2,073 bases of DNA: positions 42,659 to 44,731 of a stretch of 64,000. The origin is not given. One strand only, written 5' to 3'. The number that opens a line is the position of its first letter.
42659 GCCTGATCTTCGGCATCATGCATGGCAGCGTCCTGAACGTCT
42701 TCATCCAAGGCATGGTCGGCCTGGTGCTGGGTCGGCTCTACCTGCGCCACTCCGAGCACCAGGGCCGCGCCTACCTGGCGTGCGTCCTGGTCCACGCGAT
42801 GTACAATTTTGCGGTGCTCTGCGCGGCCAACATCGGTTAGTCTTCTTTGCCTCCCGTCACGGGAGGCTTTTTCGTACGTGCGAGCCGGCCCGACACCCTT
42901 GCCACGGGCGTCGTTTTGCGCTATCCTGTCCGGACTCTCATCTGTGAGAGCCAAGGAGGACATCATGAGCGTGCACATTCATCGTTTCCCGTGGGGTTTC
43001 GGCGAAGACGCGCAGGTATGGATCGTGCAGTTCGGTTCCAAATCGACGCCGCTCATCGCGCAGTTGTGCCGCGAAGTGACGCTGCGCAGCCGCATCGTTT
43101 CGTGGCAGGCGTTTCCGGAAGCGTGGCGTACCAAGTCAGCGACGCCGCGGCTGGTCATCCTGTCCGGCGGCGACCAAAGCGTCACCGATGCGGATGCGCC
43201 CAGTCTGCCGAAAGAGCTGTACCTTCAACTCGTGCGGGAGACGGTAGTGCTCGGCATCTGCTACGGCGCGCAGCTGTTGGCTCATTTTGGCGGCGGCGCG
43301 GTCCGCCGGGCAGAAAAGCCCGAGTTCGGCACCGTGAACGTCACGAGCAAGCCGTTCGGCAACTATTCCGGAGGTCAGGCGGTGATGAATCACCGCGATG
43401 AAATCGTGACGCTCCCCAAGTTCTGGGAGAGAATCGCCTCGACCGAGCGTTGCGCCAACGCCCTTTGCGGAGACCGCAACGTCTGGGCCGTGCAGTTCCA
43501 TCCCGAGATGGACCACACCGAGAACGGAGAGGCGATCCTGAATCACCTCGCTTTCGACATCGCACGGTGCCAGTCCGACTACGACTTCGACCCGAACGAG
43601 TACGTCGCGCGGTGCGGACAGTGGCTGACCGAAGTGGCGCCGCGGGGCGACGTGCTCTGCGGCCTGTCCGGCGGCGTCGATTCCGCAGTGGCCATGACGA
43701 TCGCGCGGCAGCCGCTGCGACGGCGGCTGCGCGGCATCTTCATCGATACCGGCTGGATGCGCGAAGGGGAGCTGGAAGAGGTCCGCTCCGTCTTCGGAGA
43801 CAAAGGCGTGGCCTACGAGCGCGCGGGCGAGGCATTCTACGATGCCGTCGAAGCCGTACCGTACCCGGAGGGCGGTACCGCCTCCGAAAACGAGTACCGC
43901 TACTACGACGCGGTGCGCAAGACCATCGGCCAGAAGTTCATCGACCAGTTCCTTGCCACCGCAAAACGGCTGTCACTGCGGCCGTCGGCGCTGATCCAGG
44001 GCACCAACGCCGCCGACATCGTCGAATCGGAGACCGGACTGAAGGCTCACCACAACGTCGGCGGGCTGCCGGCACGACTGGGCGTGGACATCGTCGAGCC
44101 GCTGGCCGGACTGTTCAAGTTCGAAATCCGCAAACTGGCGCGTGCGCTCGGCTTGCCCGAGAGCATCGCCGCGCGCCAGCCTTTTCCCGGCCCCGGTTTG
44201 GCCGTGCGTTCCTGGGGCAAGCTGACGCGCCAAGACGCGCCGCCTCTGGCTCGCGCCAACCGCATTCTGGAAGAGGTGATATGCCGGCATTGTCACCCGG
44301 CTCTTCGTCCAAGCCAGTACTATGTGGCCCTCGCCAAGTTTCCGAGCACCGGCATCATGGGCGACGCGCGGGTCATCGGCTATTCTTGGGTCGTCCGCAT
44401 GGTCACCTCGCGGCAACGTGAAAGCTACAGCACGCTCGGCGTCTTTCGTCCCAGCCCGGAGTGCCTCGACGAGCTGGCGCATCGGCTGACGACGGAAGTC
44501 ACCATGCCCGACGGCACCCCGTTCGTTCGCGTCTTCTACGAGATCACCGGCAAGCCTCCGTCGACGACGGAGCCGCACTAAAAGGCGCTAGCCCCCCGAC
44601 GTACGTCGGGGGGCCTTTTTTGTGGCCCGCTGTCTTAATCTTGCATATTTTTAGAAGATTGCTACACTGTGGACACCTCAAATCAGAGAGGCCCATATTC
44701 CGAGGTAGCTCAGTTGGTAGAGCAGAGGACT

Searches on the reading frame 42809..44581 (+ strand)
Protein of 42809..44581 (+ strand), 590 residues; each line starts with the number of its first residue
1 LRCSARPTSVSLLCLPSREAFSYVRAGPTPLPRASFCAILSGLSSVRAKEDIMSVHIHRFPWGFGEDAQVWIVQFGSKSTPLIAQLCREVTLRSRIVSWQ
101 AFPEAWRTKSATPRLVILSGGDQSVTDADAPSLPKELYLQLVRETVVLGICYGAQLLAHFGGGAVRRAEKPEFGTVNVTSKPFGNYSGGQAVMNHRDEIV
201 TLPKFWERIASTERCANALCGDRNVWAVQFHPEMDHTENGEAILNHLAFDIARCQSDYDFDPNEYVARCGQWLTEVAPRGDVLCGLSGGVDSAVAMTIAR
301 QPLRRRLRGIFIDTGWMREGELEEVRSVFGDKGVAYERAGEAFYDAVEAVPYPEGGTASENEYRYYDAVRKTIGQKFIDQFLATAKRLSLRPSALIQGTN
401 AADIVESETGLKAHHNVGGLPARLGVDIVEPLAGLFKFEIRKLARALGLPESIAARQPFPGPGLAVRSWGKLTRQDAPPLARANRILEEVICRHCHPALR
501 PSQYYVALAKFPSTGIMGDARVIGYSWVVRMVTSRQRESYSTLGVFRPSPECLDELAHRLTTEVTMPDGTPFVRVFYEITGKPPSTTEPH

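Call 6: search_protein_families(library=pfam, proteins=[window:42809-44581:+], max_evalue=1)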
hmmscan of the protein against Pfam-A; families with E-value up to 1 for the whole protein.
window:42809-44581:+ (590 aa): 7 families
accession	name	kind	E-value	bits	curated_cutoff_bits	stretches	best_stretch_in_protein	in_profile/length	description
PF00117.34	GATase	-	1.3e-21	77.6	22.8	1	73-247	3-186/190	Glutamine amidotransferase class-I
PF00958.27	GMP_synt_C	-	1.7e-11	44.4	27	1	502-588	13-91/92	GMP synthase C terminal domain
PF02540.23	NAD_synthase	-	9.5e-08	31.9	21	2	281-324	20-64/242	NAD synthase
PF03054.22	tRNA_Me_trans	-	0.0059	16.7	20.6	1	282-314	3-34/202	tRNA methyl transferase HUP domain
PF02568.20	ThiI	-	0.02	14.9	20.5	0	279-298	3-22/197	Thiamine biosynthesis protein (ThiI)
PF06508.19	QueC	-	0.051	13.5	22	0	283-334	3-53/210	Queuosine biosynthesis protein QueC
PF07722.19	Peptidase_C26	-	0.1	12.8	20.5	0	143-169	104-131/219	Peptidase C26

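Call 42: find_homologous_proteins(query=window:42965-44578:+, max_evalue=1e-20)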
Query window:42965-44578:+ (538 aa): 8000 proteins with E <= 1e-20 among 8000 candidates; the best 120 are listed.
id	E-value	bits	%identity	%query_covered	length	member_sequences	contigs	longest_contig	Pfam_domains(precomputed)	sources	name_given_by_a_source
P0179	0.0e+0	1252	100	100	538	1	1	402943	PF00958.28,PF00117.35,PF02540.24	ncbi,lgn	-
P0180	1.7e-226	771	64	99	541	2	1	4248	PF00958.28,PF00117.35,PF02540.24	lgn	-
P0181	2.2e-226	771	63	99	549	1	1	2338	PF00958.28,PF00117.35,PF02540.24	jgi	jgi:GMP synthase (glutamine-hydrolysing)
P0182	1.1e-224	765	64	99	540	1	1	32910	PF00958.28,PF00117.35,PF02540.24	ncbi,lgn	-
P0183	1.5e-214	732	60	99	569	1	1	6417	PF00958.28,PF00117.35,PF02540.24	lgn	-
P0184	1.8e-211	722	60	100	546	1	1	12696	PF00958.28,PF00117.35,PF02540.24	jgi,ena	-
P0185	1.8e-211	722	61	100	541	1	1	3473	PF00958.28,PF00117.35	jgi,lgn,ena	-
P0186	7.7e-211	720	59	99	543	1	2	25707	PF00958.28,PF00117.35,PF02540.24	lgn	-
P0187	1.5e-207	709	60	99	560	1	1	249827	PF00958.28,PF00117.35,PF02540.24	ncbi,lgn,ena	-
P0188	3.6e-206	704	58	99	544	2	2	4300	PF00958.28,PF00117.35,PF02540.24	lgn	-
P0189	6.0e-206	704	60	100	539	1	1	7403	PF00958.28,PF03054.23,PF00117.35,PF02540.24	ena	-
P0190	1.3e-202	693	57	99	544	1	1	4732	PF00958.28,PF00117.35,PF02540.24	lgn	-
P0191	6.8e-195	667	57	99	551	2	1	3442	PF00958.28,PF00117.35,PF02540.24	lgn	-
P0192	2.1e-194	665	54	100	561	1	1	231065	PF00958.28,PF00117.35,PF02540.24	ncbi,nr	ncbi:hypothetical protein EPO33_00745 [Patescibacteria group bacterium]|nr:MAG: hypothetical protein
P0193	2.3e-194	665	57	99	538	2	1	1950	PF00958.28,PF00117.35,PF02540.24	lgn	-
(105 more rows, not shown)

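Call 43: find_encoding_contigs(protein=P0182, flank=8000, max_places=1)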
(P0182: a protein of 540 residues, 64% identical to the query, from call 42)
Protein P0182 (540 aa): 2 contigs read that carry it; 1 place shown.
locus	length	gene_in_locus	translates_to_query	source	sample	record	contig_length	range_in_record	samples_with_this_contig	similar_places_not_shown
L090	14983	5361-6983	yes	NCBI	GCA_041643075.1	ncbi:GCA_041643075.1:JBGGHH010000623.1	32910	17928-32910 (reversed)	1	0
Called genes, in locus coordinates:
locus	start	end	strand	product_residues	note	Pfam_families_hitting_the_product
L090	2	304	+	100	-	?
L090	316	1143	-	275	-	PF02498:Bro-N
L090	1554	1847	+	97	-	PF01381:HTH_3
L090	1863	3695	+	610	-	PF00122:E1-E2_ATPase, PF00702:Hydrolase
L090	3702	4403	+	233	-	PF00300:His_Phos_1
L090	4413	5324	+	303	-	PF03446:NAD_binding_2 (weak), PF01210:NAD_Gly3P_dh_N, PF07479:NAD_Gly3P_dh_C, PF20618:GPD_NAD_C_bact (weak)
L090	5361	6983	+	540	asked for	PF00117:GATase, PF02540:NAD_synthase (faint), PF00958:GMP_synt_C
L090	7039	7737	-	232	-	PF04264:YceI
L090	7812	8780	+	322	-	PF00413:Peptidase_M10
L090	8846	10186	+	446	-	PF22053:DUF6938 (faint)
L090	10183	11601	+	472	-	-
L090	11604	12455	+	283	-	PF02673:BacA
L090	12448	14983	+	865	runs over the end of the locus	PF00690:Cation_ATPase_N, PF00122:E1-E2_ATPase, PF00702:Hydrolase, PF13246:Cation_ATPase, PF00689:Cation_ATPase_C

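Call 44: find_encoding_contigs(protein=P0187, flank=8000, max_places=1)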
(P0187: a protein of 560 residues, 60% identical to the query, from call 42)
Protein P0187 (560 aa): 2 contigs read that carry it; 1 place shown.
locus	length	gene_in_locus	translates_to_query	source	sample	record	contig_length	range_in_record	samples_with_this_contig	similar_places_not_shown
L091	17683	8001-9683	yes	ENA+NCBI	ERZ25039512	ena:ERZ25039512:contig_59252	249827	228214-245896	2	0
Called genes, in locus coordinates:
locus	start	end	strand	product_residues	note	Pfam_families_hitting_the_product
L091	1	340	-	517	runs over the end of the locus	PF01743:PolyA_pol, PF12627:PolyA_pol_RNAbd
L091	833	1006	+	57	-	-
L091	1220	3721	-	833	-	PF01588:tRNA_bind, PF03483:B3_4, PF03484:B5, PF17759:tRNA_synthFbeta, PF03147:FDX-ACB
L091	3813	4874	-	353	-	PF02912:Phe_tRNA-synt_N, PF01409:tRNA-synt_2d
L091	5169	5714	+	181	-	-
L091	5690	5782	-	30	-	-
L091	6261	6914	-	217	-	PF13671:AAA_33 (weak)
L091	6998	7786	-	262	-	PF01066:CDP-OH_P_transf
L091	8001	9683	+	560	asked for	PF00117:GATase, PF02540:NAD_synthase (faint), PF00958:GMP_synt_C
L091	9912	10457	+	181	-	PF02698:DUF218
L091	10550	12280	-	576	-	-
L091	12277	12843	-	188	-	-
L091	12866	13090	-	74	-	-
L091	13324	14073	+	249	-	PF01022:HTH_5 (weak), PF01978:TrmB, PF12802:MarR_2 (weak), PF12840:HTH_20, PF25213:HVO_A0261_N (weak)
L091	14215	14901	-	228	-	-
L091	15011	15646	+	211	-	-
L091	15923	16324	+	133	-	-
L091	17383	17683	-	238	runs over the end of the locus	PF18780:HNH_repeat (faint), PF10544:T5orf172, PF13455:MUG113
